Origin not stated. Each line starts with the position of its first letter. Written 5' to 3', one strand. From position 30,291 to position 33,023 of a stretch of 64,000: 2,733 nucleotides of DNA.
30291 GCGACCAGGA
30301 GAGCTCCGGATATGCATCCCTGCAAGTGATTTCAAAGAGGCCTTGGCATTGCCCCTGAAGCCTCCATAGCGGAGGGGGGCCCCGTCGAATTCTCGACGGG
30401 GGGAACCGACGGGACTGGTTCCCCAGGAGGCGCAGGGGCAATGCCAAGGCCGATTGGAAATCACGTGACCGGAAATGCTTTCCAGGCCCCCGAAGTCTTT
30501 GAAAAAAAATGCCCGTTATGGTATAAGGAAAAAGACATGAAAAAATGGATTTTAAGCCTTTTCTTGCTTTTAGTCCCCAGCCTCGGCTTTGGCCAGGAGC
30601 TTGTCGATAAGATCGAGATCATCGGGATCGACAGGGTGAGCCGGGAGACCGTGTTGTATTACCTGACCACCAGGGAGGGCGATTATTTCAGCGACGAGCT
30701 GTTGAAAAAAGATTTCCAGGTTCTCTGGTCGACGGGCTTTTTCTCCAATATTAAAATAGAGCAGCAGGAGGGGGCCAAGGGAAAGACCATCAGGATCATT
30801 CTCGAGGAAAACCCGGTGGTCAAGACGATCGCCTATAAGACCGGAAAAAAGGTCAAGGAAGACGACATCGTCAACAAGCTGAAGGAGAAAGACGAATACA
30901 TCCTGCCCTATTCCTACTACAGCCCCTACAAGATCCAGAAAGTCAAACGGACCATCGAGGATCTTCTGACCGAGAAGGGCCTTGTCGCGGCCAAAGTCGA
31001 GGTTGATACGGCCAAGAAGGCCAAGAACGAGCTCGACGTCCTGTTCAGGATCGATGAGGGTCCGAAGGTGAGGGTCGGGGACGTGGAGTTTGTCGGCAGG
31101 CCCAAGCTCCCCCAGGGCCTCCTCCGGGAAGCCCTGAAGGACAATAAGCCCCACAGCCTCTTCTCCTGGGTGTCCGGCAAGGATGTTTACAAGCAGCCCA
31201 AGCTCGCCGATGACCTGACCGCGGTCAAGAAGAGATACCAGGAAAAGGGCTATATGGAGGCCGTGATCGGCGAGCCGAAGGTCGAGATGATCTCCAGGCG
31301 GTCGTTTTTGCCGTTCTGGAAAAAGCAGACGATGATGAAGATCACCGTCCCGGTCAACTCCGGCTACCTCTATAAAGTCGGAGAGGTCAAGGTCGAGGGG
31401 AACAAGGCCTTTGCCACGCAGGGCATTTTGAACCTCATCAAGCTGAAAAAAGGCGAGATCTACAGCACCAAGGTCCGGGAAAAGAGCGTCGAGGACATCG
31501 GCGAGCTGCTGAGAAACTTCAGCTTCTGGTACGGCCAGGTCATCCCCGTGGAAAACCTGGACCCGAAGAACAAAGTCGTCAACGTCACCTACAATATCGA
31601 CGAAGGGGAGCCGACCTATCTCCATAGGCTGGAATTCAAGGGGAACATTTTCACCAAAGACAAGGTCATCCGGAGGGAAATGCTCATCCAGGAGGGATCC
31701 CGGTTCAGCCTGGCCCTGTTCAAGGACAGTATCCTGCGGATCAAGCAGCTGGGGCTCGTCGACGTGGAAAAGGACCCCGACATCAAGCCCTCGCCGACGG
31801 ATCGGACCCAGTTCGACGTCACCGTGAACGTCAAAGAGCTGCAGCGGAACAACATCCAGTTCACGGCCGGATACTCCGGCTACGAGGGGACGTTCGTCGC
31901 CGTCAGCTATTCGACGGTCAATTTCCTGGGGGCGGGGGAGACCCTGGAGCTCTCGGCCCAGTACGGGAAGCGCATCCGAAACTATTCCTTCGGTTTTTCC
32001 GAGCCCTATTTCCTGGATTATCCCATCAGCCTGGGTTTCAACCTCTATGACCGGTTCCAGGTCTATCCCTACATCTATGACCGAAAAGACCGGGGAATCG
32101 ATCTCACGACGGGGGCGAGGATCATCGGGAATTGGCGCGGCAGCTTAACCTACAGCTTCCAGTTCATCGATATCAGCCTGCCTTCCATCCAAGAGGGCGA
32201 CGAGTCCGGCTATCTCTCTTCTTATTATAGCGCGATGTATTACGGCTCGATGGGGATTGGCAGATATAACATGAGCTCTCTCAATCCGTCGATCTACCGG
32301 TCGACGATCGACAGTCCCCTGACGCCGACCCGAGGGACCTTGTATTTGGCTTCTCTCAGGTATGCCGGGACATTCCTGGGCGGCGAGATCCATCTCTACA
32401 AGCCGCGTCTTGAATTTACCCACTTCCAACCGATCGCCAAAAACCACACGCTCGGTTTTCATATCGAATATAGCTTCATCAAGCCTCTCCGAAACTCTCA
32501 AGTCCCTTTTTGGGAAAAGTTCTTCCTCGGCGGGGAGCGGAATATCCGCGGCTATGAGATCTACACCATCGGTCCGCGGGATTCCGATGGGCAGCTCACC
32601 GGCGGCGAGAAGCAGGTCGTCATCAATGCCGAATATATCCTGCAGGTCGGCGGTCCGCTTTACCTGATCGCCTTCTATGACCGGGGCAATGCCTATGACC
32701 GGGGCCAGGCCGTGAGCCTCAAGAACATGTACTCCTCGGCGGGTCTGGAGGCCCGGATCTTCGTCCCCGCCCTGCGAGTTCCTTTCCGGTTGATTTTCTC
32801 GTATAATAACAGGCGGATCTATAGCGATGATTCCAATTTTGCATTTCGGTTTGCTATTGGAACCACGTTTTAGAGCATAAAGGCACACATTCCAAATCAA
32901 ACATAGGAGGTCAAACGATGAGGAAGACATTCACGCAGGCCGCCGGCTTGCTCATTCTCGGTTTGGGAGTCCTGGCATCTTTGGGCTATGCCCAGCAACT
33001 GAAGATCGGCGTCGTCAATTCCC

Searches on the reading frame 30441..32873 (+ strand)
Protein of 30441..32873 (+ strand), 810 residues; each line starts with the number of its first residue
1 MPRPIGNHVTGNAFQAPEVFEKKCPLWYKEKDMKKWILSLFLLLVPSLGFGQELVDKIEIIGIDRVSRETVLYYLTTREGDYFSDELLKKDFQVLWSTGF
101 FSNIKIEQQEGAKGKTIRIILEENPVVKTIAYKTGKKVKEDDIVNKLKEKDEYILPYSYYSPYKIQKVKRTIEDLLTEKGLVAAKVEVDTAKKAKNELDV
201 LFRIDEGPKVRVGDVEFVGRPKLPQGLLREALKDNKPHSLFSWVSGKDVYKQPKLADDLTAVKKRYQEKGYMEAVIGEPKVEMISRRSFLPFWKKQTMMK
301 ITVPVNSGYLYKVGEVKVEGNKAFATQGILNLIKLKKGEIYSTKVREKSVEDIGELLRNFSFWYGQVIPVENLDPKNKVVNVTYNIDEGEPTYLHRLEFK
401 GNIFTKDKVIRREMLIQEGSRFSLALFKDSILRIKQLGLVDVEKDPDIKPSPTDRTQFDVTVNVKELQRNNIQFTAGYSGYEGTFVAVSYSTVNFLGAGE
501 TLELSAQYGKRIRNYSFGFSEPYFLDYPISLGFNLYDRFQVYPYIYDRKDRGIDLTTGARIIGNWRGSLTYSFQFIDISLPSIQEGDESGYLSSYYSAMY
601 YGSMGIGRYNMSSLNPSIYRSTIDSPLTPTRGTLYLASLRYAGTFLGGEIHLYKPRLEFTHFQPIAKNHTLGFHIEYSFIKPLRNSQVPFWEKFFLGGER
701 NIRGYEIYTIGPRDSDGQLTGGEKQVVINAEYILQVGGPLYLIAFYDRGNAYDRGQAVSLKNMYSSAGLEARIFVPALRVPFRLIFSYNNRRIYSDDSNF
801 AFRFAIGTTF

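Call 39: search_protein_families(library=pfam, proteins=[window:30441-32873:+])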
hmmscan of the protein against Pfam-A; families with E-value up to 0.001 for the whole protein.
window:30441-32873:+ (810 aa): 2 families
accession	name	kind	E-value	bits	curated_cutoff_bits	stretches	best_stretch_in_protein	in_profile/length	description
PF01103.29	Omp85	-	1.1e-46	160.3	24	1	494-810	1-325/325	Omp85 superfamily domain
PF07244.20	POTRA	-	7.2e-46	155.2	21.3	5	311-389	1-79/79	Surface antigen variable number repeat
